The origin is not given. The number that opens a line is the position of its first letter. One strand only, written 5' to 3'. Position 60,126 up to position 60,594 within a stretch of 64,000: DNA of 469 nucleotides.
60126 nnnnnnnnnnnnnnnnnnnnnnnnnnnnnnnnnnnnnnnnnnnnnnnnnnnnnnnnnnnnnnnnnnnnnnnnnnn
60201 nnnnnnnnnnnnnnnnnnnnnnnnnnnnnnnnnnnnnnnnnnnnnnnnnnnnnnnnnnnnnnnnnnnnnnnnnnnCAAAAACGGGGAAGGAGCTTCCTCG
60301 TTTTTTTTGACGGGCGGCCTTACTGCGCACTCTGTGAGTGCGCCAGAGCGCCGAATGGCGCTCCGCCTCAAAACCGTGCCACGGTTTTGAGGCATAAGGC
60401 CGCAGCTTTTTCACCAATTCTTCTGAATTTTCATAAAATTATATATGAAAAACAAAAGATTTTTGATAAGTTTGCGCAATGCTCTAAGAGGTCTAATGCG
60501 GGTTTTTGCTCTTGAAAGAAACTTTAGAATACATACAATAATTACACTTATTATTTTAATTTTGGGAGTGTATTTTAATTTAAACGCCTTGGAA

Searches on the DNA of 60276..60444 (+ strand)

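Call 81: search_dna_similar(query=window:60276-60444:+, collection=plasmids, mode=distant, max_evalue=0.01, max_rows=10)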
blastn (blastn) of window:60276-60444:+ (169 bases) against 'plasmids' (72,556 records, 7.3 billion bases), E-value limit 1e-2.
No match.
